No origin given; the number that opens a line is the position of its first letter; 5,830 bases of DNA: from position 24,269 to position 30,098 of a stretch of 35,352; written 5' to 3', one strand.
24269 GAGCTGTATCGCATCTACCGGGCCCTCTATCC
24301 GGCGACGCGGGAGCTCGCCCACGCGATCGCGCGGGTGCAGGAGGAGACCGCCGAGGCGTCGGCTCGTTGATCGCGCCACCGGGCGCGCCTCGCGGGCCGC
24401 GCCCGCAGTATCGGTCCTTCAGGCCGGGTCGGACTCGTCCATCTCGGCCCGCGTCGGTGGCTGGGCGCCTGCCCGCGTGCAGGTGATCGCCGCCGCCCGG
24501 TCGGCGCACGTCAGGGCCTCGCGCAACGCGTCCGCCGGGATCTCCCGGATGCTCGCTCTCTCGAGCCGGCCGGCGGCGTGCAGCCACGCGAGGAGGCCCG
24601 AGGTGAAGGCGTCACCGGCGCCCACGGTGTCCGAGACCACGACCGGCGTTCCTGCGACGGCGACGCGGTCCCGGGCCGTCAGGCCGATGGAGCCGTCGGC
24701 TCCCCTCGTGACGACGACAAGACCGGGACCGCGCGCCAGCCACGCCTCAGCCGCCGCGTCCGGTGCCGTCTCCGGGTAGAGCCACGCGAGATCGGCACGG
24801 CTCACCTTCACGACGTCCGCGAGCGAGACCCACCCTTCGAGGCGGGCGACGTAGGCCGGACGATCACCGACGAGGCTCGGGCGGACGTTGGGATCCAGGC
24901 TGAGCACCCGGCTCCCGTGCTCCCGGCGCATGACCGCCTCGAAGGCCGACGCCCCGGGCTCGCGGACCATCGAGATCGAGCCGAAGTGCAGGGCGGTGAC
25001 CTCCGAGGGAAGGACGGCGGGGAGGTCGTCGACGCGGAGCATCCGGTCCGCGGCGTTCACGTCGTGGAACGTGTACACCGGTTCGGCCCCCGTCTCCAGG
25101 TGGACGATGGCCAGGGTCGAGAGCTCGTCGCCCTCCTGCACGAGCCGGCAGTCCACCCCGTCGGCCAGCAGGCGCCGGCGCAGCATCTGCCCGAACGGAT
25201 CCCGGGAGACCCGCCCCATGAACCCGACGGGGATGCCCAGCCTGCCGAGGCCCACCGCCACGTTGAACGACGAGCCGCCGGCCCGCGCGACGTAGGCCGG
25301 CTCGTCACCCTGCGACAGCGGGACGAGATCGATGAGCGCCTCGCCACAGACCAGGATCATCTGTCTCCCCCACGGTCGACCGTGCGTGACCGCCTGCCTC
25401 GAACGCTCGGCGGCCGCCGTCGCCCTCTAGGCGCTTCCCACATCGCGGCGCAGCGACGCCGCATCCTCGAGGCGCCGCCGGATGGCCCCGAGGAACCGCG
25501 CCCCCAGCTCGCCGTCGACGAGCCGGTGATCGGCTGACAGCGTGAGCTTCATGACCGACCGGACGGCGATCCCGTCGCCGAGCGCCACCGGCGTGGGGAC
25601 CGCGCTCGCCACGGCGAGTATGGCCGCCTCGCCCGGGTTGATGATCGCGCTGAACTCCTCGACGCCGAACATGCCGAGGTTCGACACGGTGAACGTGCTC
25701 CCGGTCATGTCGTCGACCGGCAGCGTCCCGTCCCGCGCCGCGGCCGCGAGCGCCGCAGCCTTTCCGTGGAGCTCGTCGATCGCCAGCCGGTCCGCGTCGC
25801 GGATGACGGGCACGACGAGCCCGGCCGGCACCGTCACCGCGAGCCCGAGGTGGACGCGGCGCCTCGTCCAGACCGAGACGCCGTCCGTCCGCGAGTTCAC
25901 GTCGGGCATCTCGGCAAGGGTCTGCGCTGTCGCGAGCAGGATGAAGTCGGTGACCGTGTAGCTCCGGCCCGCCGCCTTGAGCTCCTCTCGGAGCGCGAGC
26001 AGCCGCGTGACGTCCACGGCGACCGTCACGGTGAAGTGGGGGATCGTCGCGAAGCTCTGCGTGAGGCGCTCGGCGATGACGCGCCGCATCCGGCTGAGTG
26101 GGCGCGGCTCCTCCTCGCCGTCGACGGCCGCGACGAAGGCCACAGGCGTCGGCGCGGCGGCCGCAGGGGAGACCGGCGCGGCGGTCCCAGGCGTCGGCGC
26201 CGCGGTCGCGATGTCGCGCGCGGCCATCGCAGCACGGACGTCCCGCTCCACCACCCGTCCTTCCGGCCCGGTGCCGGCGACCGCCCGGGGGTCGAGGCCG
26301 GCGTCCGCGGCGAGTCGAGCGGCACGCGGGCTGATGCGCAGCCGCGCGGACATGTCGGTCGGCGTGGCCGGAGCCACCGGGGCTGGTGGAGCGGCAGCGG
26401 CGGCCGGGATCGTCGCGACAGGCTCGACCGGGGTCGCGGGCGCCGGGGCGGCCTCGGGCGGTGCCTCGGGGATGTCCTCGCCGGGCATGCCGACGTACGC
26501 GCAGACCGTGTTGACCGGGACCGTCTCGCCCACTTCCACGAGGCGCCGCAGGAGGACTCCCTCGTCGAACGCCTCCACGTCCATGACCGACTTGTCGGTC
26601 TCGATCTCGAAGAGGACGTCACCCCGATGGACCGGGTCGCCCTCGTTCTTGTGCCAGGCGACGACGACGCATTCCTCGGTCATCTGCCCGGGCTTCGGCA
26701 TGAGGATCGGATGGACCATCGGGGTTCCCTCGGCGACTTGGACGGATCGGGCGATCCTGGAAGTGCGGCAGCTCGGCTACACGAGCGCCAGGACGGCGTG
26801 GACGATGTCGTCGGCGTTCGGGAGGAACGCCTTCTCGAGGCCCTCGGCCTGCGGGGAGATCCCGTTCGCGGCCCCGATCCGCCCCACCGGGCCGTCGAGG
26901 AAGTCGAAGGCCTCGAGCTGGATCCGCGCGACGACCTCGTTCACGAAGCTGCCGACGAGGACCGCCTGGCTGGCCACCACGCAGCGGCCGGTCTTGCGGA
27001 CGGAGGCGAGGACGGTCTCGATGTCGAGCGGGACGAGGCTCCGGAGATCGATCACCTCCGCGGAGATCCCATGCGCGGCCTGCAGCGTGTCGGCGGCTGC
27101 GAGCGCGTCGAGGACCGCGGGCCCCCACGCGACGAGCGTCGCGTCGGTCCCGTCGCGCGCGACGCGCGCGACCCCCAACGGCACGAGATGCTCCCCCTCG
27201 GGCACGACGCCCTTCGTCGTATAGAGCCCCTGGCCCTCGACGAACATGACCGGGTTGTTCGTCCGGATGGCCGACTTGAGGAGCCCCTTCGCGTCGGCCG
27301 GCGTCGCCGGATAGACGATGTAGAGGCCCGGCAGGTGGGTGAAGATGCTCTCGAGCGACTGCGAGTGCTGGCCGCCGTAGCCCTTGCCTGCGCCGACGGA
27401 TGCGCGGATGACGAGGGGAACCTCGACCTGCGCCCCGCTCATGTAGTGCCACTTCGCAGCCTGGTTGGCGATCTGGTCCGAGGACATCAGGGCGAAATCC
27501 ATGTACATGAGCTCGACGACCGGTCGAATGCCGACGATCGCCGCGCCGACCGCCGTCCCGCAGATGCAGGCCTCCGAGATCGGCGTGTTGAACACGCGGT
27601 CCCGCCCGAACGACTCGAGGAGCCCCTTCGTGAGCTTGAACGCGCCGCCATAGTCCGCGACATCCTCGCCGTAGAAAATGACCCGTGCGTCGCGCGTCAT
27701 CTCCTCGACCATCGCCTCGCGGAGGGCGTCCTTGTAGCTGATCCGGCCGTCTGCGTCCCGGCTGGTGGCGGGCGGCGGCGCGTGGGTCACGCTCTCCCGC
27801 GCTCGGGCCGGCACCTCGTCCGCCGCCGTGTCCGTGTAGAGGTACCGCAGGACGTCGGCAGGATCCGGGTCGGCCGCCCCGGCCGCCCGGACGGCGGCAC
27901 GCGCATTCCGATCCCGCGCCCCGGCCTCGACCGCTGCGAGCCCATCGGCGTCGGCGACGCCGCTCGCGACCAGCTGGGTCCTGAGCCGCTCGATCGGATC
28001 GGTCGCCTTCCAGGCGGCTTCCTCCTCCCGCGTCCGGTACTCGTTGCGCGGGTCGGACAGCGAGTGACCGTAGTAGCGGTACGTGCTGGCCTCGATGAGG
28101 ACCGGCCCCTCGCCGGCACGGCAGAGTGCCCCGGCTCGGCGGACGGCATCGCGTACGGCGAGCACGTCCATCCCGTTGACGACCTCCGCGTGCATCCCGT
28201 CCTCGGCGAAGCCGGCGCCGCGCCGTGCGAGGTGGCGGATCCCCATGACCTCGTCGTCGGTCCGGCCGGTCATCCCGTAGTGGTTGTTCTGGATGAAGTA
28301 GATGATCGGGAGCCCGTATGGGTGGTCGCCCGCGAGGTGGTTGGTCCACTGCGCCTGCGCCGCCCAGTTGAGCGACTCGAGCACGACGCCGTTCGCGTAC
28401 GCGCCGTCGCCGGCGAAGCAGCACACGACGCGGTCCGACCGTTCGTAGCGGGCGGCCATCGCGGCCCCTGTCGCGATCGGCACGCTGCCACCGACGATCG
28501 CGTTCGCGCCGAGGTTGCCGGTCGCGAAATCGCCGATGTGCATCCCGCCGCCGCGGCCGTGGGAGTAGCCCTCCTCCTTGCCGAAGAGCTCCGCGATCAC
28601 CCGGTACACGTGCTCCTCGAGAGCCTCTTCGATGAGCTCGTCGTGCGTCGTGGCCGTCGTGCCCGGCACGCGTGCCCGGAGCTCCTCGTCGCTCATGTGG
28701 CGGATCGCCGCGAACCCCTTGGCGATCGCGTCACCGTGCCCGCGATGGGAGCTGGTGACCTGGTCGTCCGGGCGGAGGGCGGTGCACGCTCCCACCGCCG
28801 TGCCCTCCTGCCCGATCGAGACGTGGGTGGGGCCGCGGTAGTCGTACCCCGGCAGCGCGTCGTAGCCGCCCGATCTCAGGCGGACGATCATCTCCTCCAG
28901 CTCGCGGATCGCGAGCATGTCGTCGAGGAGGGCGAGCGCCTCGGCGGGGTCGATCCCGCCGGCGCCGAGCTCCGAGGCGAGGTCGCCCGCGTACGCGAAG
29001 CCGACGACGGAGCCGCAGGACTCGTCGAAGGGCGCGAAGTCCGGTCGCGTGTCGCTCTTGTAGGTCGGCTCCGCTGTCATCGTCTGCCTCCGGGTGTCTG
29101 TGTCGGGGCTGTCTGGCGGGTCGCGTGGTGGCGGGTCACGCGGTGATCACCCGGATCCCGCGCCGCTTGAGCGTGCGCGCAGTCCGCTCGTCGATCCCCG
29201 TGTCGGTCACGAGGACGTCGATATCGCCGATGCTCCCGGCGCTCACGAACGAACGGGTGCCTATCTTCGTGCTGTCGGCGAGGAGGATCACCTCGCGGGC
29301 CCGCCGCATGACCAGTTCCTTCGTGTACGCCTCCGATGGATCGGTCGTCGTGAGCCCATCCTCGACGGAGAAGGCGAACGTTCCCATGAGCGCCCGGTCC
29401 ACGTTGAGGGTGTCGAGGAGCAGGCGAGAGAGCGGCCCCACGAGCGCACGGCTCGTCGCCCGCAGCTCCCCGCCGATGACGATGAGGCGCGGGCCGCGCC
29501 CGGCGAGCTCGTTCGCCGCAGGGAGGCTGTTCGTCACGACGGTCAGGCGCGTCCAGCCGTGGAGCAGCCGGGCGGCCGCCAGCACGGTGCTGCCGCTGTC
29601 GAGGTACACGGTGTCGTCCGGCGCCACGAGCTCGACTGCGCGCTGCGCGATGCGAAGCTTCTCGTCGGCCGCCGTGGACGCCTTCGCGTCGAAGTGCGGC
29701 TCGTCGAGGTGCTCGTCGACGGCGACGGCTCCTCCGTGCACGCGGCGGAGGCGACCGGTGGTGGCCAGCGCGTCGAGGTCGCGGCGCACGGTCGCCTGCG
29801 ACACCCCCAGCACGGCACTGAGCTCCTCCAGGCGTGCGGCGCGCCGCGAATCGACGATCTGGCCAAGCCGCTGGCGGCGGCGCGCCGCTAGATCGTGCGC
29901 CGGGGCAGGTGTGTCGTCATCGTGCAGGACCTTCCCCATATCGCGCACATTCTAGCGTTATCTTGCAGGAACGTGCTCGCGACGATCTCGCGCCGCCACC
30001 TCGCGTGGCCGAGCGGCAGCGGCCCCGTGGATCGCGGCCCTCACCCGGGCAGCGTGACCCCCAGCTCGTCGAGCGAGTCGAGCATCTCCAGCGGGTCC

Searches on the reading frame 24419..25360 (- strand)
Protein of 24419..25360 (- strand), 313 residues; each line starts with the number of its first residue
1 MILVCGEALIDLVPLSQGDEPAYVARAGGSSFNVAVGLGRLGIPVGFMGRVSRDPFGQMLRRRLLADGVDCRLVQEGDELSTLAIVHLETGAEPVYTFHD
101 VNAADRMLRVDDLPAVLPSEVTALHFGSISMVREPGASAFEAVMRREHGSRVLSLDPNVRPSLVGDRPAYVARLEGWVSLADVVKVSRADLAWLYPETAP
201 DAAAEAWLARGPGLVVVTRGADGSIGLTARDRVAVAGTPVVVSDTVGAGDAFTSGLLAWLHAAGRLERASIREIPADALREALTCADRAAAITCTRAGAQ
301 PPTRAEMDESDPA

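Call 3: search_protein_families(library=pfam, proteins=[window:24419-25360:-], max_evalue=0.01)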
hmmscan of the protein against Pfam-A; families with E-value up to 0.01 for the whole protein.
window:24419-25360:- (313 aa): 1 family
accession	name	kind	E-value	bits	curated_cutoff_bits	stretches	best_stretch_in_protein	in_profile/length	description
PF00294.29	PfkB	-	1.7e-41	143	25.8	1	2-303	4-299/302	pfkB family carbohydrate kinase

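Call 4: search_protein_families(library=ncbifam, proteins=[window:24419-25360:-], max_evalue=0.01)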
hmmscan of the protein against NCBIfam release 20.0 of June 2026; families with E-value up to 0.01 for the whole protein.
window:24419-25360:- (313 aa): 21 families
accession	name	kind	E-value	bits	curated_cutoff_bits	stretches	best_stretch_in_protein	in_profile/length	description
NF006957.1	PRK09434.1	equivalog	1.6e-51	175.6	450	1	2-299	4-292/302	fructokinase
TIGR04382.1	myo_inos_iolC_N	equivalog_domain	5.2e-37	127.8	300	1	22-269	28-278/309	5-dehydro-2-deoxygluconokinase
NF053626.1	RibKinHalex1628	equivalog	4.9e-21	75.5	330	1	27-301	37-280/293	ATP-dependent ribose-1-phosphate kinase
TIGR02152.1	D_ribokin_bact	equivalog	3.4e-20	72.6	299.65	2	199-308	199-297/298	ribokinase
NF008353.0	PRK11142.1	equivalog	2.5e-17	63.4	341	2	201-308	204-300/307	ribokinase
NF049991.1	TagKinase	equivalog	1.3e-16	60.4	420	1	38-259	51-274/321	tagatose kinase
NF040938.1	KDG_KDGal_kin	equivalog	3.6e-16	59.2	400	1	4-279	3-282/305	bifunctional 2-dehydro-3-deoxygluconokinase/2-dehydro-3-deoxygalactonokinase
NF007321.0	PRK09813.1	equivalog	2e-15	57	247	2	207-266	181-240/261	fructoselysine 6-kinase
NF047869.1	myo_kin_aldol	exception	5.1e-14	51.5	600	2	23-165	34-178/586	bifunctional 5-dehydro-2-deoxygluconokinase/5-dehydro-2-deoxyphosphogluconate aldolase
NF041332.1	KDG_KDGal_kin_Halo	equivalog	1.4e-13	51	440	1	22-269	27-280/320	bifunctional 2-dehydro-3-deoxygluconokinase/2-dehydro-3-deoxygalactonokinase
NF052444.1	DhDoxglucKinKdgK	equivalog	3e-12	46.6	400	1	2-268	3-277/303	2-dehydro-3-deoxygluconokinase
TIGR03168.1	1-PFK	subfamily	6.7e-11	41.6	216.4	1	202-269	203-270/305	hexose kinase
TIGR03828.1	pfkB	equivalog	3.4e-10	39.4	292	1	203-288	204-280/305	1-phosphofructokinase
NF041320.1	pfkB_Halo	equivalog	3.8e-08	33.1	400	1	202-271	198-266/302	1-phosphofructokinase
NF041134.1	R1P_kin_Thcocales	equivalog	1.9e-07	30.8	500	1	27-103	36-112/291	ADP-dependent ribose-1-phosphate kinase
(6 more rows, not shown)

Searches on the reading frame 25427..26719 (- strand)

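Call 11: search_protein_families(library=pfam, proteins=[window:25427-26719:-], max_evalue=0.001)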
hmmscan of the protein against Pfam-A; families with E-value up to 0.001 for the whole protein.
window:25427-26719:- (430 aa): 3 families
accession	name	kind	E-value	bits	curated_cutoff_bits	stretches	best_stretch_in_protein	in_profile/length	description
PF00198.28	2-oxoacid_dh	-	5.5e-75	252.2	23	1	202-422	3-229/232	2-oxoacid dehydrogenases acyltransferase (catalytic domain)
PF00364.28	Biotin_lipoyl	-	1.4e-14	54.1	22.1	1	5-73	3-70/73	Biotin-requiring enzyme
PF02817.22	E3_binding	-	1.8e-10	41.3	23.7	1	128-162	2-36/36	e3 binding domain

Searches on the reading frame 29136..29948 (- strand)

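Call 11: search_protein_families(library=pfam, proteins=[window:29136-29948:-], max_evalue=0.001)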
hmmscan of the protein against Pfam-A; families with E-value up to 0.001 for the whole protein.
window:29136-29948:- (270 aa): 5 families
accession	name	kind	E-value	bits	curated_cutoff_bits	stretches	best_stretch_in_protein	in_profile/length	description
PF00455.28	DeoRC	-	2e-47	161.6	31.8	1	94-250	3-160/160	DeoR C terminal sensor domain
PF08220.18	HTH_DeoR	-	7.4e-15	54.9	21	1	24-79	1-56/57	DeoR-like helix-turn-helix domain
PF19187.6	HTH_PafC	-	0.00031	21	32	1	32-85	13-64/115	PafC helix-turn-helix domain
PF08279.18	HTH_11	-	0.00038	20.7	25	1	24-65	2-43/55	HTH domain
PF00392.27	GntR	-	0.00074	19.6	27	0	40-77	27-64/64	Bacterial regulatory proteins, gntR family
